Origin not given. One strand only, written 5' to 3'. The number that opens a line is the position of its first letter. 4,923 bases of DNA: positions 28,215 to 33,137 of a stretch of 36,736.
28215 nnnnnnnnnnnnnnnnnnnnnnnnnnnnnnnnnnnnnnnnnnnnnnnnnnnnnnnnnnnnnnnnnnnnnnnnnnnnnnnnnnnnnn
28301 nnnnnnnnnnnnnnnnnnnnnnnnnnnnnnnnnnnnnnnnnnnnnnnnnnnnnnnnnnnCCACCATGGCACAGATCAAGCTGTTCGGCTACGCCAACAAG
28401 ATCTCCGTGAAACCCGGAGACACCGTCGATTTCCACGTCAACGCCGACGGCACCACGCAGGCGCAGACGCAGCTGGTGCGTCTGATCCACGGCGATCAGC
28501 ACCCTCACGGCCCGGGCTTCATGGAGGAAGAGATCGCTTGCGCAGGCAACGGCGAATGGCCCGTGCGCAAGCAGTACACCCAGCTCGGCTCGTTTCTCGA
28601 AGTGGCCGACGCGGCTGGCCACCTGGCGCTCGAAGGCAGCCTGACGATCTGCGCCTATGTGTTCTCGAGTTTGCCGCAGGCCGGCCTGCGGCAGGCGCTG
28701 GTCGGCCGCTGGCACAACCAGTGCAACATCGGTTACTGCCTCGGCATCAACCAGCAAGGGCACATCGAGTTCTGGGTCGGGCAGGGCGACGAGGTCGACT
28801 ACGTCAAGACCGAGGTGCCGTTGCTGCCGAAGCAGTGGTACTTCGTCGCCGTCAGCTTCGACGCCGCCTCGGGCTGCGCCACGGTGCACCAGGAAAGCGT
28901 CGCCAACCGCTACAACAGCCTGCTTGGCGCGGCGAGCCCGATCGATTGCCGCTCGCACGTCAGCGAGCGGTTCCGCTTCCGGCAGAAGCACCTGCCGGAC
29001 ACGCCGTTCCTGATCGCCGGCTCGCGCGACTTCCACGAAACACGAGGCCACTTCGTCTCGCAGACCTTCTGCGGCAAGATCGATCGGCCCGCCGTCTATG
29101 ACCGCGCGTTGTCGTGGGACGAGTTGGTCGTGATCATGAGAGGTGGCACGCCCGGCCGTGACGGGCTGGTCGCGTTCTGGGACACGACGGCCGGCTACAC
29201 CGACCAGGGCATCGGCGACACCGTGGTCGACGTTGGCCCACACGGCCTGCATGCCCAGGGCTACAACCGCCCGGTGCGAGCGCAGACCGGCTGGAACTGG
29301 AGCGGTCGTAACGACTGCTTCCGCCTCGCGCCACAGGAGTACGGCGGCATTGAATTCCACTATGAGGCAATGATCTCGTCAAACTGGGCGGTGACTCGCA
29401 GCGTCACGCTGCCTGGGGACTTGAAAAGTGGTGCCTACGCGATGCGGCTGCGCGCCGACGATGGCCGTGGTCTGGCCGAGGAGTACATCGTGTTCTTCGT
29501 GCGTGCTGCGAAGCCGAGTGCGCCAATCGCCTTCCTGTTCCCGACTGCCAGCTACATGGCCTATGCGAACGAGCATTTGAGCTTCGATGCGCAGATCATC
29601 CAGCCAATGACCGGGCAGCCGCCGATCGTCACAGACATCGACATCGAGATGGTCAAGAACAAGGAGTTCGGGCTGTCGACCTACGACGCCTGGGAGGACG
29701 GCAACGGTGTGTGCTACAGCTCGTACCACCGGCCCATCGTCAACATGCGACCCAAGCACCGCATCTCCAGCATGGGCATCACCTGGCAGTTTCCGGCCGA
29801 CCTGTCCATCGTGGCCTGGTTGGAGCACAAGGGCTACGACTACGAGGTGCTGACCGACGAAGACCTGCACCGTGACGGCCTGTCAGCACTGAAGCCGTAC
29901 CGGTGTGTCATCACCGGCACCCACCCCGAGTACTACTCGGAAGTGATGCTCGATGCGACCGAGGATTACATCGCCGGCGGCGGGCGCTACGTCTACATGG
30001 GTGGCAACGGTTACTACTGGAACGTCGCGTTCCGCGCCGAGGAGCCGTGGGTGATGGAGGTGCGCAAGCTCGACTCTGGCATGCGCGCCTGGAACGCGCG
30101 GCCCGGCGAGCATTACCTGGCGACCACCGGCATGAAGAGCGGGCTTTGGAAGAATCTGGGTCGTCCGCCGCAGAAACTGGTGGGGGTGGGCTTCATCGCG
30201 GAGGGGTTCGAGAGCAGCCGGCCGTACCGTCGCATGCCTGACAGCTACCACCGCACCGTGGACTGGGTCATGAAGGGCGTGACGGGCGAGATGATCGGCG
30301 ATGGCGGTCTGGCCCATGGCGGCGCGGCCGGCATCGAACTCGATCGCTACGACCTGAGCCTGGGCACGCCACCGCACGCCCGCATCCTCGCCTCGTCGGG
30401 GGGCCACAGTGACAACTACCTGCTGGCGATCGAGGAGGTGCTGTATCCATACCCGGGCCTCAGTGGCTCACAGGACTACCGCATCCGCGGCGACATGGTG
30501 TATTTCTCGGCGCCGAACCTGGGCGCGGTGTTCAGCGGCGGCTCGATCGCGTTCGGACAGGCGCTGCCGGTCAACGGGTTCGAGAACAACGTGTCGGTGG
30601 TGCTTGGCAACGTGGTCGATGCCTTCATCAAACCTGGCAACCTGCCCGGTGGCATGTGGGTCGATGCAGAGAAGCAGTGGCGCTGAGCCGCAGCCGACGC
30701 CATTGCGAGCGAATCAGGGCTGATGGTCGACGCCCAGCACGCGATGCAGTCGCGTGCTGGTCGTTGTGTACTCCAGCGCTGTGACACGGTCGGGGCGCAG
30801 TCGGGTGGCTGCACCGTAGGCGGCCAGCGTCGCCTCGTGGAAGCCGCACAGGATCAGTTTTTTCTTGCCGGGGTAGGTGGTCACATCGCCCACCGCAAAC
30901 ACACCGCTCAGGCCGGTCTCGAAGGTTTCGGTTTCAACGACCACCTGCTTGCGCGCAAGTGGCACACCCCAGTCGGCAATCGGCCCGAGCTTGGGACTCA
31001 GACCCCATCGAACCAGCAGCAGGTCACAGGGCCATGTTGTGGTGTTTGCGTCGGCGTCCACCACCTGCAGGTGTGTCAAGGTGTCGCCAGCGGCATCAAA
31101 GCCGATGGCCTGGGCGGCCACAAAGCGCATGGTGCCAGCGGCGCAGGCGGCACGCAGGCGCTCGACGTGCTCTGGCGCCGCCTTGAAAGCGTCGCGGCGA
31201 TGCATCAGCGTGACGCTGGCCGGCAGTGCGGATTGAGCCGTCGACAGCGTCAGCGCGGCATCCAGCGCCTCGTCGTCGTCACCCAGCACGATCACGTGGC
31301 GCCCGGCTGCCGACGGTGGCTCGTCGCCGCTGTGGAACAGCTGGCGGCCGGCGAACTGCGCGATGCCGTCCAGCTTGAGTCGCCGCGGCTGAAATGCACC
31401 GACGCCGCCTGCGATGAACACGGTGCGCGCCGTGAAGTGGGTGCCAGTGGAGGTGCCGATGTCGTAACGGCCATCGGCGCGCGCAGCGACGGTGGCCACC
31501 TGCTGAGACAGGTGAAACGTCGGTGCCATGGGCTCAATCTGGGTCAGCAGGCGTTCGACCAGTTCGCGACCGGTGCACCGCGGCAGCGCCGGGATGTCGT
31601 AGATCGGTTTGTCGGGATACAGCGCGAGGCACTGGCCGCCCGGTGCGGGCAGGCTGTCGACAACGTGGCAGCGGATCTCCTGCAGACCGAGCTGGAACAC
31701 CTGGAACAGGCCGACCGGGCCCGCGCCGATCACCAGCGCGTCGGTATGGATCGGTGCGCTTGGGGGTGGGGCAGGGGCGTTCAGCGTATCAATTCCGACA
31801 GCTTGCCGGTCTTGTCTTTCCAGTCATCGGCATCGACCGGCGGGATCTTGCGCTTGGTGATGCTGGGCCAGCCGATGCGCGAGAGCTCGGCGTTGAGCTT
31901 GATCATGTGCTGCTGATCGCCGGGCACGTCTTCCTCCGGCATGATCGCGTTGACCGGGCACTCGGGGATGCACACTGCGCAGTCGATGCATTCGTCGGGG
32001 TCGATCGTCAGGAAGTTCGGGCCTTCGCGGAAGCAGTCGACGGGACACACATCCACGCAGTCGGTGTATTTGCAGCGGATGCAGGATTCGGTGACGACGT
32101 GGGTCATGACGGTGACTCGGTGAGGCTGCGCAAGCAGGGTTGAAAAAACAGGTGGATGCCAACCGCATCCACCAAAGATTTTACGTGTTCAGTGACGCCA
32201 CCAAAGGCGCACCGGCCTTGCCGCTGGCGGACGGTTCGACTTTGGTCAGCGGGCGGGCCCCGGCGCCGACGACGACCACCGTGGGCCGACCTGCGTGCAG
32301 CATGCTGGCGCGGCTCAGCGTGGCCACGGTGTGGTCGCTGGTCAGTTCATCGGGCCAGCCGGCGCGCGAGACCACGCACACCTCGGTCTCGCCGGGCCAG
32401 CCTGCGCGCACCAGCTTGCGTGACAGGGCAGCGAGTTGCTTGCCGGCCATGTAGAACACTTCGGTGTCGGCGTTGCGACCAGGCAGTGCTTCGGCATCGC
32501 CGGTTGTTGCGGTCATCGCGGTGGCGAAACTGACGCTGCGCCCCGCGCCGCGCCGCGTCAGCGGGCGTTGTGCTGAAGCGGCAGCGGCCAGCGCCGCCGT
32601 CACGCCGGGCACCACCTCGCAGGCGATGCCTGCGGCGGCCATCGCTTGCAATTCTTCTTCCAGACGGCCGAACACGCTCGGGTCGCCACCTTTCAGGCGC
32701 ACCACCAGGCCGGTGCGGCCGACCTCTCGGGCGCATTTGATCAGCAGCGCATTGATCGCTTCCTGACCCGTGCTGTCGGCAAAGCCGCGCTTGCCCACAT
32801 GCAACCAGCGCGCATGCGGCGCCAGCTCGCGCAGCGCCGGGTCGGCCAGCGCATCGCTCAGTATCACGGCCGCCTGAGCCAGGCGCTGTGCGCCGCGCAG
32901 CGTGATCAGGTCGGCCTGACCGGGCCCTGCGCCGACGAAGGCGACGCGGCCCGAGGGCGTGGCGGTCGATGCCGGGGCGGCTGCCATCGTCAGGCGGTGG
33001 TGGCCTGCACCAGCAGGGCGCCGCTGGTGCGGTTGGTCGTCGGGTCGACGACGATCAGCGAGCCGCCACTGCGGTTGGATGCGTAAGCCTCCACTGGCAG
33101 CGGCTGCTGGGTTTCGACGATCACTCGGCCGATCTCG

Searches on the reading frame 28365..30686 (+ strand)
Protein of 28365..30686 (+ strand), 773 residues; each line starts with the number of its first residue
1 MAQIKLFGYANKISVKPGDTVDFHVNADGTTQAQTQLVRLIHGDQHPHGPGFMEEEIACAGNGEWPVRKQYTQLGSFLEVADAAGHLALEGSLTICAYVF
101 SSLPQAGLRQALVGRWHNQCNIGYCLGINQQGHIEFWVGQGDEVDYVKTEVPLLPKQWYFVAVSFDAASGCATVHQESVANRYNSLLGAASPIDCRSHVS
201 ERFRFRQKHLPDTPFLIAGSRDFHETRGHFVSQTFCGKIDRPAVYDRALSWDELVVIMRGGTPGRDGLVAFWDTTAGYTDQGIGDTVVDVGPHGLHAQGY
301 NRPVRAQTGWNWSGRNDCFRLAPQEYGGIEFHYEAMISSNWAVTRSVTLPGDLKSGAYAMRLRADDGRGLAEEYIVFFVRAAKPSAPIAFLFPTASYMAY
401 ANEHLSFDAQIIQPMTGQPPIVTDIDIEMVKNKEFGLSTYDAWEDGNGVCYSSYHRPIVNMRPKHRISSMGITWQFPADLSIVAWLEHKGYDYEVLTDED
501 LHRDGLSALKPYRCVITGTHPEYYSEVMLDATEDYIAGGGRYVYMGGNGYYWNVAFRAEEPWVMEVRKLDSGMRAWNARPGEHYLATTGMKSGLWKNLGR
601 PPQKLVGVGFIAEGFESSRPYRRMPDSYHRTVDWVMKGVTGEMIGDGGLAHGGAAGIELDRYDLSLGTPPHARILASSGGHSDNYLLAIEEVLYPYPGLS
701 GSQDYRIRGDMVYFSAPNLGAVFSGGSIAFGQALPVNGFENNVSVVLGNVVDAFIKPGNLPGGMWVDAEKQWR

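Call 11: search_protein_families(library=pfam, proteins=[window:28365-30686:+], max_evalue=0.0001)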
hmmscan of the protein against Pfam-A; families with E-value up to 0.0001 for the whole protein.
window:28365-30686:+ (773 aa): 2 families
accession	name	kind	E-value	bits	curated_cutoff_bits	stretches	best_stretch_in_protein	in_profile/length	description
PF20254.3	DMFA2_C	-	1.7e-87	294.7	27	1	308-739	5-372/374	N,N-dimethylformamidase beta subunit-like, C-terminal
PF13385.13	Laminin_G_3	-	1.2e-10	42.2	27.6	1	86-169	13-92/151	Concanavalin A-like lectin/glucanases superfamily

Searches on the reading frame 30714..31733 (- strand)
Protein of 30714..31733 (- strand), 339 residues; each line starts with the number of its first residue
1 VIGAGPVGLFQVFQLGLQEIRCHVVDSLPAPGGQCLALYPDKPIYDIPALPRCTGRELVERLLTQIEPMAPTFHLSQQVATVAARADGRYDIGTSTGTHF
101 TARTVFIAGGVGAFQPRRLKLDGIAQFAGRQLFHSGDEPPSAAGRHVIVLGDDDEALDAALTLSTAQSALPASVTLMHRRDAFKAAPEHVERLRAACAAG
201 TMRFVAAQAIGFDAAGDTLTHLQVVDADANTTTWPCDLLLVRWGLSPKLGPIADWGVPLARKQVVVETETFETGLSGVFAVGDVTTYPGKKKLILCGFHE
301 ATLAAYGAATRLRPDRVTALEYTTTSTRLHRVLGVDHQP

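Call 117: search_protein_families(library=pfam, proteins=[window:30714-31733:-], max_evalue=0.0001)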
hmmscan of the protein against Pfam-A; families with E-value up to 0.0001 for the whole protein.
window:30714-31733:- (339 aa): 2 families
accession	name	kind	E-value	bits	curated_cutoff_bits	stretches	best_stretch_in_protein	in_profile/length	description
PF07992.20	Pyr_redox_2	-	5.3e-14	52.8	26.1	1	2-288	6-278/291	Pyridine nucleotide-disulphide oxidoreductase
PF13738.12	Pyr_redox_3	-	3.3e-12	46.7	30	1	73-282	98-305/305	Pyridine nucleotide-disulphide oxidoreductase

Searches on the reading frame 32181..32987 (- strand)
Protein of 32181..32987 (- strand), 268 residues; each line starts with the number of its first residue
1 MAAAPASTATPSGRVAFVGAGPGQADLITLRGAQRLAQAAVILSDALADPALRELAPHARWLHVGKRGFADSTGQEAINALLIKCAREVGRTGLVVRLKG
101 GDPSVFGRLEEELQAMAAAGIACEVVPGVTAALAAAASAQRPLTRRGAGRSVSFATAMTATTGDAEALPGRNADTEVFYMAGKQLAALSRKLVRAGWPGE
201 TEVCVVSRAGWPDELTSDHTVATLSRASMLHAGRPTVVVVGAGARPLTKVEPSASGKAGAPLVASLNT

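Call 11: search_protein_families(library=pfam, proteins=[window:32181-32987:-], max_evalue=0.0001)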
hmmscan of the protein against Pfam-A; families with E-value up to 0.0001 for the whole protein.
window:32181-32987:- (268 aa): 1 family
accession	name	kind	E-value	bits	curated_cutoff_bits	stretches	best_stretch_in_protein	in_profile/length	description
PF00590.25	TP_methylase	-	1.1e-41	143.5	27.8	1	15-223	2-210/212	Tetrapyrrole (Corrin/Porphyrin) Methylases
